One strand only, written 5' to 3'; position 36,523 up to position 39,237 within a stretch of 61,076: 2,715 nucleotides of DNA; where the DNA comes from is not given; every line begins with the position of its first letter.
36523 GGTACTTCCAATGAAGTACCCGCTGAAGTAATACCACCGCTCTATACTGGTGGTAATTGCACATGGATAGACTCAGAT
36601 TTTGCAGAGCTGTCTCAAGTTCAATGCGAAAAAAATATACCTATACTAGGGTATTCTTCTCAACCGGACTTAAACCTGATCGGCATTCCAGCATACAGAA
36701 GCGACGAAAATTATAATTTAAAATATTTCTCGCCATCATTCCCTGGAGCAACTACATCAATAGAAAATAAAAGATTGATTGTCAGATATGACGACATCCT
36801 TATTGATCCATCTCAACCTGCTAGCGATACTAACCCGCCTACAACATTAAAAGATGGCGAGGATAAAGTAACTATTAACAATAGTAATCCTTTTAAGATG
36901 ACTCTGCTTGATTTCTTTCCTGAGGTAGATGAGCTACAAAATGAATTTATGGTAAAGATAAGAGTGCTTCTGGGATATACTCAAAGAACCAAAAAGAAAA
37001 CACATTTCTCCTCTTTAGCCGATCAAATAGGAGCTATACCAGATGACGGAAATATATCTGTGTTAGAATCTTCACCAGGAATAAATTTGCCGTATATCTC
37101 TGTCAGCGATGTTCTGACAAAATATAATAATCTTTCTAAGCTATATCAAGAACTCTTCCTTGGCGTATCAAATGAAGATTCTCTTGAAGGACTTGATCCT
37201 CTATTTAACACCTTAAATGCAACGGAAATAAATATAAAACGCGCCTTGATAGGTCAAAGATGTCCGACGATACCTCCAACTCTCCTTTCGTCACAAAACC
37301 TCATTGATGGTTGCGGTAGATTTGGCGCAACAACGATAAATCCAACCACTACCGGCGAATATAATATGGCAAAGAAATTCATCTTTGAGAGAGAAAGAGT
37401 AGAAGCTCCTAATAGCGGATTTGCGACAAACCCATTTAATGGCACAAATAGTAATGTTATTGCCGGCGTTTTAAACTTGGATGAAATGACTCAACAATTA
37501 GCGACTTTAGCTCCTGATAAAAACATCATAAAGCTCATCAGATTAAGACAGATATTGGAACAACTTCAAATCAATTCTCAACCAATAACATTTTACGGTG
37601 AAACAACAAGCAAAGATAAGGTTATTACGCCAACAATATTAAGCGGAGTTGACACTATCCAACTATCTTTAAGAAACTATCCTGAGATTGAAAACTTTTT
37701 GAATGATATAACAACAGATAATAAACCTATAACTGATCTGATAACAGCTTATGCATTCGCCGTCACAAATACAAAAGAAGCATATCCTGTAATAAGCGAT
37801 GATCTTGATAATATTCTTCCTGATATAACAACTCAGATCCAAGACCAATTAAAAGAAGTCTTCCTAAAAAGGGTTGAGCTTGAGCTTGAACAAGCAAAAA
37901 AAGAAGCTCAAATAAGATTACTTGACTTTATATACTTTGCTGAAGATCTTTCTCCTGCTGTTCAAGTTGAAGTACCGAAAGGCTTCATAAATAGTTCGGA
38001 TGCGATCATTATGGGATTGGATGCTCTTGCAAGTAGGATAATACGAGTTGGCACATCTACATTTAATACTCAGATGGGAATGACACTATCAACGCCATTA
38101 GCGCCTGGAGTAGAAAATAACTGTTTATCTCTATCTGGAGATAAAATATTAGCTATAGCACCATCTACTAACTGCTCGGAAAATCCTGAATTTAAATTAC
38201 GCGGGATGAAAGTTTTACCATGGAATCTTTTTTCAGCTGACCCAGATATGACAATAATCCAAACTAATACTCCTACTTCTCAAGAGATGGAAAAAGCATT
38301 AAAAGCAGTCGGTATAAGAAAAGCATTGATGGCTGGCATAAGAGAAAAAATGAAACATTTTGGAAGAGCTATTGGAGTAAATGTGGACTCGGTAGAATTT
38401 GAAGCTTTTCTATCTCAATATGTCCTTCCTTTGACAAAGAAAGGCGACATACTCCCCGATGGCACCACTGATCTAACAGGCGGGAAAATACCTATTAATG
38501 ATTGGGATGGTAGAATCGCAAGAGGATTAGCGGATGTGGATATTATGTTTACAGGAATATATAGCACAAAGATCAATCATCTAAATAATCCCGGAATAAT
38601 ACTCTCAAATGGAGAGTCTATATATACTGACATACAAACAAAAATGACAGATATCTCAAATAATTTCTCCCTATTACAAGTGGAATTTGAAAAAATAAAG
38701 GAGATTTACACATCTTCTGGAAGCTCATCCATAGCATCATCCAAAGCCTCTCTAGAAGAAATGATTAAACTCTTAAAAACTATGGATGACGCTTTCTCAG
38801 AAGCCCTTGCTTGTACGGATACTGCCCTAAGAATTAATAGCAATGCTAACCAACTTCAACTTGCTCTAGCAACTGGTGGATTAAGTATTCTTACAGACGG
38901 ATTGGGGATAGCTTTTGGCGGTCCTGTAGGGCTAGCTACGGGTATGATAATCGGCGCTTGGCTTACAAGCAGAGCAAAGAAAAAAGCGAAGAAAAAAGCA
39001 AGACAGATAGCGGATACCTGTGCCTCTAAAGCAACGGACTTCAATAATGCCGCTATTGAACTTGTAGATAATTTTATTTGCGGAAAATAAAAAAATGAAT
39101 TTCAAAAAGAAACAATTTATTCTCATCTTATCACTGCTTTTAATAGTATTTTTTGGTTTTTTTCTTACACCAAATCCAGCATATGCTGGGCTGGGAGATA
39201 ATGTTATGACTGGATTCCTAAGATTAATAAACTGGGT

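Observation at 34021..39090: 1689-aa doubly anchored giant protein at the head of the T4SS-like operon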

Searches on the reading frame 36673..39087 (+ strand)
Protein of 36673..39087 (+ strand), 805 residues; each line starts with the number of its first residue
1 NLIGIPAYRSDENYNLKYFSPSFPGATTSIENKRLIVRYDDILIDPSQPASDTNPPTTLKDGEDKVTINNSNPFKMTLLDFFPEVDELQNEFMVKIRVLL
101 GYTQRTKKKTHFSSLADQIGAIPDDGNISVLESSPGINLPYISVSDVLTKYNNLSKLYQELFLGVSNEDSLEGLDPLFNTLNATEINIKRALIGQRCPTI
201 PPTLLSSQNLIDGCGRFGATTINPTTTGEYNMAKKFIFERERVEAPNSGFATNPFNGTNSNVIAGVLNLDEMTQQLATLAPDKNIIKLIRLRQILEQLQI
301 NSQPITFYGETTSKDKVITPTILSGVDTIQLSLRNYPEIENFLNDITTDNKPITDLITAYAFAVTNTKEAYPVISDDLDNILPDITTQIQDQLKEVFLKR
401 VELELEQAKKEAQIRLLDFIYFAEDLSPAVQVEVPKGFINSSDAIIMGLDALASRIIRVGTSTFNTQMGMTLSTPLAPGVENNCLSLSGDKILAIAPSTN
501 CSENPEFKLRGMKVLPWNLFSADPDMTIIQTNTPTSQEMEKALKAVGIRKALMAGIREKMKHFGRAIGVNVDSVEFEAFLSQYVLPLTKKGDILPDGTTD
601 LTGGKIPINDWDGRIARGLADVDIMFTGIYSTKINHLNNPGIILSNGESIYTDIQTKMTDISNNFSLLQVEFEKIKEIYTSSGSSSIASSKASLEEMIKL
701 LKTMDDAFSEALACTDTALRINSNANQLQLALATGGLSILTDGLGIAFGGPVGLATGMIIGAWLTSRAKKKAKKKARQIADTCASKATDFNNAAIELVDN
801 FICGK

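Call 47: predict_structure(alignment_id=A4)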
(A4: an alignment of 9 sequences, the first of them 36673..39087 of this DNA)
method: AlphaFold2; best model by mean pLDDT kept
length: 805 residues; sequences in the alignment: 9
mean_pLDDT: 44.4   pTM: 0.33
mean pLDDT of the five models: 44.4, 42.5, 42.3, 41.9, 36.2
residues with pLDDT >= 90: 0; 70-90: 75; 50-70: 175; < 50: 555
segments of 3 or more residues with pLDDT < 50: 1-7, 14-37, 42-45, 56-424, 447-452, 472-480, 628-679, 681-691, 715-769, 771-773, 802-805
pLDDT, mean of each block of 10 residues (from residue 1): 41 43 35 45 47 47 31 33 40 41 28 27 27 29 30 34 29 37 40 33 41 36 33 25 28 26 25 30 34 35 32 35 32 34 38 34 32 35 42 43 46 43 59 69 49 65 61 39 61 62 64 74 68 63 75 82 64 71 63 53 57 81 58 33 36 39 41 45 44 59 64 43 33 27 25 33 42 53 64 61 42
secondary structure, 60 per line:
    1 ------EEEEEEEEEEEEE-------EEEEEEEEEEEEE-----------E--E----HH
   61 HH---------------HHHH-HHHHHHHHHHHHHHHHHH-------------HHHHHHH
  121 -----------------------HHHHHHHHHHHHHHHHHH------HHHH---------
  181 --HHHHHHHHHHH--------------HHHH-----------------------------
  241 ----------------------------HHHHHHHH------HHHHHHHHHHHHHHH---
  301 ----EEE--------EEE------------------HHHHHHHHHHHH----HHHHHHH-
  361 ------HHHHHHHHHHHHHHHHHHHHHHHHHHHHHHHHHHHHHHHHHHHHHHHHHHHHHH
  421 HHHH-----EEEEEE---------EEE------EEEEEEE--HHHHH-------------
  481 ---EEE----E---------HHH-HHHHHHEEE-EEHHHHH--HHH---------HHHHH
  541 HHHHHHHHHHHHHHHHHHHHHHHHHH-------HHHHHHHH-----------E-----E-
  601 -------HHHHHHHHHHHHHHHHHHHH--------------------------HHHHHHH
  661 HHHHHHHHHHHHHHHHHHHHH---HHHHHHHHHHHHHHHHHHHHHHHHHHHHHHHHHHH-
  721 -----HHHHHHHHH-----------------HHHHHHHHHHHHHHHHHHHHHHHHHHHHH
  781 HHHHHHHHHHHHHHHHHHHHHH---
elements in order (helices of 4 or more, strands of 3 or more residues): E7-19 E27-39 H59-62 H78-81 H83-100 H114-120 H144-161 H168-171 H183-193 H208-211 H269-276 H283-297 E305-307 E316-318 H337-348 H353-359 H367-424 E430-435 E445-447 E454-460 H463-467 E484-486 H505-510 E511-513 H517-521 H536-566 H574-581 H608-627 H654-681 H685-719 H726-734 H752-802

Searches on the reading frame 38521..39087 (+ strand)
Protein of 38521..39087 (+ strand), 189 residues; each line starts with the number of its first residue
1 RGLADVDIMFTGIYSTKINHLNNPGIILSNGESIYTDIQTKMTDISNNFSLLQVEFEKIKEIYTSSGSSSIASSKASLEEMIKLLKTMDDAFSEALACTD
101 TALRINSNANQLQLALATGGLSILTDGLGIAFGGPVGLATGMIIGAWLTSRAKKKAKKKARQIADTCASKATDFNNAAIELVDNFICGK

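Call 77: search_dna_similar(query=window:38521-39087:+, collection=phages, mode=protein, max_evalue=1, max_rows=10)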
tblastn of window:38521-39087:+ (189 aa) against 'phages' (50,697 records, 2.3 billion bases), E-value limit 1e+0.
No match.
